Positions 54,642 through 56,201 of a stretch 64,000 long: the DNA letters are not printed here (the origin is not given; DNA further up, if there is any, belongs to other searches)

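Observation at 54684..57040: Lower-GC TIR-Sel1-repeat gene with its own promoter, directly followed by a ComEC-type MBL-fold hydrolase: candidate NADase/defence-like two-gene module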

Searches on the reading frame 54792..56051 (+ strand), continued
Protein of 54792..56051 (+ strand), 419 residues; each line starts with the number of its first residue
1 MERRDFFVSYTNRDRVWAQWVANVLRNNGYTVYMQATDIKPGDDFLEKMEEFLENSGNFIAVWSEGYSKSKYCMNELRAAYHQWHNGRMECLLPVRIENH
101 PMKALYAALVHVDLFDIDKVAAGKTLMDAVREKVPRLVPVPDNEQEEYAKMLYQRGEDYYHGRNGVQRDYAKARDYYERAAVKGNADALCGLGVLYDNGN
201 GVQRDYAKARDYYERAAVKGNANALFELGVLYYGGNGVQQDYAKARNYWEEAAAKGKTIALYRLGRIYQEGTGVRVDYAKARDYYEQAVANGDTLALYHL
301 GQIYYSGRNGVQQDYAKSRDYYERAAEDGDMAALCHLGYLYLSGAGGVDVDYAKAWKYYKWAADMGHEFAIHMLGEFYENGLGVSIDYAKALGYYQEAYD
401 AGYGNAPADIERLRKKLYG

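Call 29: find_encoding_contigs(protein=P0009, flank=6000, max_places=4)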
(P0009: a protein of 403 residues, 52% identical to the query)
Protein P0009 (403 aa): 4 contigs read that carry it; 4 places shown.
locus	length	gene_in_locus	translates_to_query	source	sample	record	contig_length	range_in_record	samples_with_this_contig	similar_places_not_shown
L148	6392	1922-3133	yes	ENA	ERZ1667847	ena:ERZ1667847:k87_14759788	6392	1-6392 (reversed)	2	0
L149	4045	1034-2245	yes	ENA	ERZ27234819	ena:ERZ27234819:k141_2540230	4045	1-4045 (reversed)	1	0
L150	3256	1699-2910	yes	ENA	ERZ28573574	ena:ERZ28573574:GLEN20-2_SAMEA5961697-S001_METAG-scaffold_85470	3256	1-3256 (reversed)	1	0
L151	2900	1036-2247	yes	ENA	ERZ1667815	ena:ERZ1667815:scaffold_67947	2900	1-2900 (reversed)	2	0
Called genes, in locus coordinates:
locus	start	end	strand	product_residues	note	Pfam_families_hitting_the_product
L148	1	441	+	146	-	?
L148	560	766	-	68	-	-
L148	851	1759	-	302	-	-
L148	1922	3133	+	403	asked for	PF01582:TIR, PF13676:TIR_2, PF25062:ARM_TT21_N (faint), PF08238:Sel1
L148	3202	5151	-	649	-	PF04205:FMN_bind, PF00890:FAD_binding_2, PF01266:DAO, PF01494:FAD_binding_3 (faint), PF03486:HI0933_like (weak), PF07992:Pyr_redox_2 (weak), PF12831:FAD_oxidored, PF00890:FAD_binding_2, +1 more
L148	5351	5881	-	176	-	PF07456:Hpre_diP_synt_I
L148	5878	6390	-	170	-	?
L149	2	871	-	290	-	?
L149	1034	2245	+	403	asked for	PF01582:TIR, PF13676:TIR_2, PF25062:ARM_TT21_N (faint), PF08238:Sel1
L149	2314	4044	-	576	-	?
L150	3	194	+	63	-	?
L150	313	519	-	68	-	-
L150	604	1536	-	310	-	-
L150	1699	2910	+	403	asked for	PF01582:TIR, PF13676:TIR_2, PF25062:ARM_TT21_N (faint), PF08238:Sel1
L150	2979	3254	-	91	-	?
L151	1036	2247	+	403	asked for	PF01582:TIR, PF13676:TIR_2, PF25062:ARM_TT21_N (faint), PF08238:Sel1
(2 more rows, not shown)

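Call 30: find_encoding_contigs(protein=P0043, flank=6000, max_places=3)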
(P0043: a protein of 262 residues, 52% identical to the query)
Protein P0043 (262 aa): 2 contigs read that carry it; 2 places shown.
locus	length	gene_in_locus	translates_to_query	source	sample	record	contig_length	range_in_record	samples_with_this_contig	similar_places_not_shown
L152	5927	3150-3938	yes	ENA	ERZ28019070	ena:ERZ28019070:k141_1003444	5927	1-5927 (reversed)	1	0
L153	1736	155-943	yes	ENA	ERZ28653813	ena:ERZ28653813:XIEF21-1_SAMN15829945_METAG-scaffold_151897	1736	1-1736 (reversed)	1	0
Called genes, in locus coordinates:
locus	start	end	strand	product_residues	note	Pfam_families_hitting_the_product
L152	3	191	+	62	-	?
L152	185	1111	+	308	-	PF01458:SUFBD_core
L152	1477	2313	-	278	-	PF12784:PDDEXK_2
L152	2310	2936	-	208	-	PF01209:Ubie_methyltran, PF13489:Methyltransf_23, PF13847:Methyltransf_31, PF08241:Methyltransf_11, PF08242:Methyltransf_12, PF13649:Methyltransf_25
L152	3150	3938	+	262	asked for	PF13676:TIR_2, PF08238:Sel1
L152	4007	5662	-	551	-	PF05524:PEP-utilisers_N, PF00391:PEP-utilizers, PF02896:PEP-utilizers_C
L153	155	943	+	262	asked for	PF13676:TIR_2, PF08238:Sel1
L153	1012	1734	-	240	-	?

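Call 44: search_protein_families(library=pfam, proteins=[L001:7136-7618:+, L006:6827-7057:+, L004:5063-5827:+, L148:851-1759:-], max_evalue=0.01)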
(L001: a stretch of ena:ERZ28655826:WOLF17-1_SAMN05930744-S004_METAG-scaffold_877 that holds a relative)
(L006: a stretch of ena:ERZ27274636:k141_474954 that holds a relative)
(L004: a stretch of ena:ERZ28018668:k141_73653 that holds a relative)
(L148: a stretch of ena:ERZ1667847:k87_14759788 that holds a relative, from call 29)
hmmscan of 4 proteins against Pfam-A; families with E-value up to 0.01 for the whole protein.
L001:7136-7618:+ (160 aa): 0 families

L006:6827-7057:+ (76 aa): 0 families

L004:5063-5827:+ (254 aa): 0 families

L148:851-1759:- (302 aa): 1 family
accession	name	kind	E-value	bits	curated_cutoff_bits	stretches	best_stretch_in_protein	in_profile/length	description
PF04754.18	Transposase_31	-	0.0057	16.7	21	0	77-171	75-158/203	Putative transposase, YhgA-like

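Call 58: predict_structure(alignment_id=A2)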
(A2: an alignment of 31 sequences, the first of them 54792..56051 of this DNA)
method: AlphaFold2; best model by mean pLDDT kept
length: 419 residues; sequences in the alignment: 31
mean_pLDDT: 94.6   pTM: 0.67
mean pLDDT of the five models: 94.6, 94.2, 94.2, 93.9, 93.6
residues with pLDDT >= 90: 371; 70-90: 41; 50-70: 7; < 50: 0
segments of 3 or more residues with pLDDT < 50: none
pLDDT, mean of each block of 10 residues (from residue 1): 90 94 91 84 86 94 96 94 93 96 90 93 94 71 86 98 97 97 96 98 98 98 98 98 98 98 98 97 98 97 94 96 97 97 93 98 98 98 97 98 98 93
secondary structure, 60 per line:
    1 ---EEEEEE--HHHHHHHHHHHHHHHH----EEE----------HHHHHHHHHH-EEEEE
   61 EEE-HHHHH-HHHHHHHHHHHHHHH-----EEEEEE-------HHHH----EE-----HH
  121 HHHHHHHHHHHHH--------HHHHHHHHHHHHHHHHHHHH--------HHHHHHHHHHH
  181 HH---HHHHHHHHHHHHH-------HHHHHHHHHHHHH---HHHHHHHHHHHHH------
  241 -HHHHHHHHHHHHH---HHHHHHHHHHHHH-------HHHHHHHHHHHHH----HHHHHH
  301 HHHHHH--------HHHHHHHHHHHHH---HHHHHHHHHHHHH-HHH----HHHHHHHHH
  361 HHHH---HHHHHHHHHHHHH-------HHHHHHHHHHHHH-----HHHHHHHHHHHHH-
elements in order: E4-9 H12-27 E32-34 H45-54 E56-63 H65-69 H71-85 E91-96 H104-107 H119-133 H142-161 H170-182 H186-198 H206-218 H222-234 H242-254 H258-270 H278-290 H295-306 H315-327 H331-343 H352-364 H368-380 H388-400 H406-418

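Call 61: fold_search(model_id=the predicted structure, library=pdb)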
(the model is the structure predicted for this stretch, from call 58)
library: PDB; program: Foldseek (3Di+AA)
matches with E <= 10: 1070; with E <= 0.001: 102
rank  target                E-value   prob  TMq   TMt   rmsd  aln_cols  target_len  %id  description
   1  6deh_A                9.1e-16  1.00  0.56  0.71  16.7       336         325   29  Structure of LpnE Effector Protein from Legionella pneumophila (sp. Philadelphia) (released 2018-12-19)
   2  8sxq_A                9.9e-16  1.00  0.57  0.67   7.4       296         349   33  Crystal structure of Sel-1 repeat protein LceB from Legionella pneumophila (released 2024-01-24)
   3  6ok3_A                1.3e-15  1.00  0.59  0.49   6.3       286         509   33  Crystal structure of Sel1 repeat protein from Oxalobacter formigenes (released 2020-04-15)
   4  8sxq_B                1.4e-15  1.00  0.58  0.69   4.9       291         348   33  Crystal structure of Sel-1 repeat protein LceB from Legionella pneumophila (released 2024-01-24)
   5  4bwr                  2.2e-15  1.00  0.57  0.51  12.8       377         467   27  Crystal structure of c5321: a protective antigen present in uropathogenic Escherichia coli strains displaying an SLR fol (released 2013-07-24)
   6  6ok3_B                6.6e-15  1.00  0.57  0.48   2.6       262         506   35  Crystal structure of Sel1 repeat protein from Oxalobacter formigenes (released 2020-04-15)
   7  8sxq_C                1.2e-13  1.00  0.44  0.52   9.2       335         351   30  Crystal structure of Sel-1 repeat protein LceB from Legionella pneumophila (released 2024-01-24)
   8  1ouv                  1.4e-13  1.00  0.54  0.82   3.2       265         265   28  Helicobacter cysteine rich protein C (HcpC) (released 2004-03-30)
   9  6ork_A                4.8e-13  1.00  0.51  0.84   3.4       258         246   31  Crystal structure of Sel1 repeat protein from Oxalobacter formigenes (released 2020-05-06)
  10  9og0_C                8.5e-13  1.00  0.31  0.22  19.7       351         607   25  Cryo-EM structure of OS9-SEL1L-HRD1 dimer (released 2025-07-30)
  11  6ork_B                1.5e-12  1.00  0.51  0.83   3.5       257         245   32  Crystal structure of Sel1 repeat protein from Oxalobacter formigenes (released 2020-05-06)
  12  6onw_B                3.0e-12  1.00  0.54  0.64  16.7       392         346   24  Crystal structure of Sel1 repeat protein from Oxalobacter formigenes (released 2020-04-29)
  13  6ur7_B                4.1e-12  1.00  0.51  0.81   3.2       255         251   28  Crystal structure of Sel1 repeat protein from Oxalobacter formigenes (released 2020-10-28)
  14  8ket_C                1.0e-11  1.00  0.35  0.28  20.0       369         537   25  Cryo-EM structure of HRD1-SEL1LFL-XTP3B complex (released 2025-02-19)
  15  6onw_A                1.2e-11  1.00  0.54  0.65  14.4       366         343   26  Crystal structure of Sel1 repeat protein from Oxalobacter formigenes (released 2020-04-29)
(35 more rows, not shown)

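Call 64: search_protein_families(library=padloc, alignment_id=A2, max_evalue=0.001)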
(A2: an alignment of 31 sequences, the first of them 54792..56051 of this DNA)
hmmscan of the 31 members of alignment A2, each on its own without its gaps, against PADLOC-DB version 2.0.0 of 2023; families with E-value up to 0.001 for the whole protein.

A. member 1, window:54792-56051:+ (419 aa): 7 families
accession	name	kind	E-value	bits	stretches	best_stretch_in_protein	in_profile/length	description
PDLC02421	Aga_TIR-PNTD1-PNTD2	-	5.6e-11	40.2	1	1-113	1-116/430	Class I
PDLC02403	Aga_TIR-PNTD1-PNTD2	-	7.4e-10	36.4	1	7-109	6-111/443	Class I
PDLC05062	PDC-S66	-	9.4e-08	29.8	1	3-95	148-240/282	-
PDLC02012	SAVED5--SAVED_TIR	-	5.6e-07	27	1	5-97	15-108/404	-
PDLC00284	PtuA1|PtuA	-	9.4e-07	26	0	250-289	13-52/545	AAA ATPase domain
PDLC03957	bSEFIR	-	2.7e-05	22.2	1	4-69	39-107/412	-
PDLC00434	ThsB1|ThsB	-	0.00056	17.1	1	3-82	138-218/396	TIR-like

B. families by the number of members that match (of 31 scanned): 15 families
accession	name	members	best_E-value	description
PDLC05062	PDC-S66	30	2.2e-12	-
PDLC02421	Aga_TIR-PNTD1-PNTD2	27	1.3e-14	Class I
PDLC02012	SAVED5--SAVED_TIR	25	2.3e-08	-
PDLC02403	Aga_TIR-PNTD1-PNTD2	24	5.5e-13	Class I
PDLC03957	bSEFIR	23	1.4e-07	-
PDLC02416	Aga_REase-TIR-PNTD1-PNTD2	21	3.6e-07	Class I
PDLC02400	Aga_TIR-PNTD1-PNTD2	20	4.3e-08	Class I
PDLC00434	ThsB1|ThsB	15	4.8e-08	TIR-like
PDLC00436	ThsB1|ThsB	8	7.9e-06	TIR-like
PDLC00284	PtuA1|PtuA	6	1.6e-07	AAA ATPase domain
PDLC02962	RT-TIR_XII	6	1.5e-05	single gene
PDLC03825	spbK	5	4.4e-05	-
PDLC00419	ThsB1|ThsB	4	7e-05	TIR-like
PDLC02961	RT-TIR_XII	3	2e-05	single gene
PDLC02913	ATPase_I-A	1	3.5e-05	-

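Call 67: search_protein_families(library=pfam, proteins=[P0016, P0018, P0020, P0022, P0037, P0015, P0090, P0059, P0031], max_evalue=0.0001)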
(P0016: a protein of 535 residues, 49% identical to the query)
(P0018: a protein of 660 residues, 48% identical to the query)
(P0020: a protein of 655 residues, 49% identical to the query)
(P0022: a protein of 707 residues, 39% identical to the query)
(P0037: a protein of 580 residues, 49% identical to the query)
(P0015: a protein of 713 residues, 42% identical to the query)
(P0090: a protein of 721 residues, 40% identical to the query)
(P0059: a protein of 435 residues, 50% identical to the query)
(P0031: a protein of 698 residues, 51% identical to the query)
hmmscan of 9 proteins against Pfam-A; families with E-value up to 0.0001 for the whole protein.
P0016 (535 aa): 2 families
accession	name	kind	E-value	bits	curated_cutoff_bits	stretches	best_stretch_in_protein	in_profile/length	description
PF08238.18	Sel1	-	4.1e-92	299.8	30.7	8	208-243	1-36/36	Sel1 repeat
PF22798.2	DUF5817_CT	-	1.5e-07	31.6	29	0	470-483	21-34/54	DUF5817, C-terminal domain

P0018 (660 aa): 6 families
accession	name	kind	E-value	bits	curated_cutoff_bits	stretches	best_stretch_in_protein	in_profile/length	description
PF08238.18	Sel1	-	7.7e-83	270.5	30.7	8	354-387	2-35/36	Sel1 repeat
PF13676.11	TIR_2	-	2.6e-22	80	28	1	37-146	1-111/122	TIR domain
PF07719.23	TPR_2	-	1.9e-06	28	27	0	478-492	14-28/34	Tetratricopeptide repeat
PF13424.12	TPR_12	-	3.7e-06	27.5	30.1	0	589-637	26-73/77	Tetratricopeptide repeat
PF20308.4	TPR-S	-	1.4e-05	26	27.6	0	480-564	1-86/102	Tetratricopeptide Repeats-Sensor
PF01582.25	TIR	-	4.5e-05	23.8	21.3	1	37-113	4-82/179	TIR domain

P0020 (655 aa): 3 families
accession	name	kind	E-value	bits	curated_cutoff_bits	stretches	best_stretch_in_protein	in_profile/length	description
PF08238.18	Sel1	-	5.5e-97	315.2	30.7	9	500-534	2-36/36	Sel1 repeat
PF00656.27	Peptidase_C14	-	3.6e-42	145.1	21.4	1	29-254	2-233/233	Caspase domain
PF07719.23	TPR_2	-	8.2e-06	26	27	0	336-350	14-28/34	Tetratricopeptide repeat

P0022 (707 aa): 2 families
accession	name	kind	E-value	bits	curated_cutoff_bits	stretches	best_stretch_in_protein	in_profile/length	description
PF08238.18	Sel1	-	4e-104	337.8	30.7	9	361-395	1-35/36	Sel1 repeat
PF20308.4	TPR-S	-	1.8e-07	32.1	27.6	0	308-394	1-88/102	Tetratricopeptide Repeats-Sensor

P0037 (580 aa): 5 families
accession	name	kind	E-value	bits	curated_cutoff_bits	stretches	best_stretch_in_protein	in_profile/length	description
PF08238.18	Sel1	-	7e-69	226.3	30.7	7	200-233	2-35/36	Sel1 repeat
PF00004.35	AAA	-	1.6e-16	61.4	21.2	1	361-491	2-129/131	ATPase family associated with various cellular activities (AAA)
PF17866.7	AAA_lid_6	-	2.1e-13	50.5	24.3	1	516-574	1-60/60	AAA lid domain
PF07719.23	TPR_2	-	1.8e-05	25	27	0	72-87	14-29/34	Tetratricopeptide repeat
PF13432.12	TPR_16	-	3.6e-05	24.6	32.7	0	12-52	22-60/65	Tetratricopeptide repeat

P0015 (713 aa): 3 families
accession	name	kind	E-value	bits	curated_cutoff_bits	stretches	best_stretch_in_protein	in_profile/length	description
PF08238.18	Sel1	-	1.4e-103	336.1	30.7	10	376-411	1-36/36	Sel1 repeat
PF00069.31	Pkinase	-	2.2e-43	149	31.7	1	46-254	1-202/263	Protein kinase domain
PF07714.23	PK_Tyr_Ser-Thr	-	1.9e-29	103.2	23.1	1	51-248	6-204/258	Protein tyrosine and serine/threonine kinase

P0090 (721 aa): 3 families
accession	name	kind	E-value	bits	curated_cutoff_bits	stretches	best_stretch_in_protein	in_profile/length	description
PF08238.18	Sel1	-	3.1e-38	129.2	30.7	4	603-637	2-36/36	Sel1 repeat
PF13365.12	Trypsin_2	-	2e-33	116.6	27.6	1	69-199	1-144/144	Trypsin-like peptidase domain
PF00089.32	Trypsin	-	1.8e-11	44.8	20.6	1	67-219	21-216/220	Trypsin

P0059 (435 aa): 2 families
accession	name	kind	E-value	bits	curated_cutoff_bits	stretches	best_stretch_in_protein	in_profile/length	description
PF08238.18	Sel1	-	4.3e-52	173.1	30.7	4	351-386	1-36/36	Sel1 repeat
PF13676.11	TIR_2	-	8.3e-08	33.2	28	1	4-133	1-121/122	TIR domain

P0031 (698 aa): 3 families
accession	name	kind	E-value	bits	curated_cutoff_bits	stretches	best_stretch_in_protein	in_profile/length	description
PF08238.18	Sel1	-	1.1e-84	276.3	30.7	8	434-468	1-35/36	Sel1 repeat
PF13676.11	TIR_2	-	2.9e-22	79.9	28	1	68-177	1-111/122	TIR domain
PF01582.25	TIR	-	3.2e-05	24.2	21.3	1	68-144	4-82/179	TIR domain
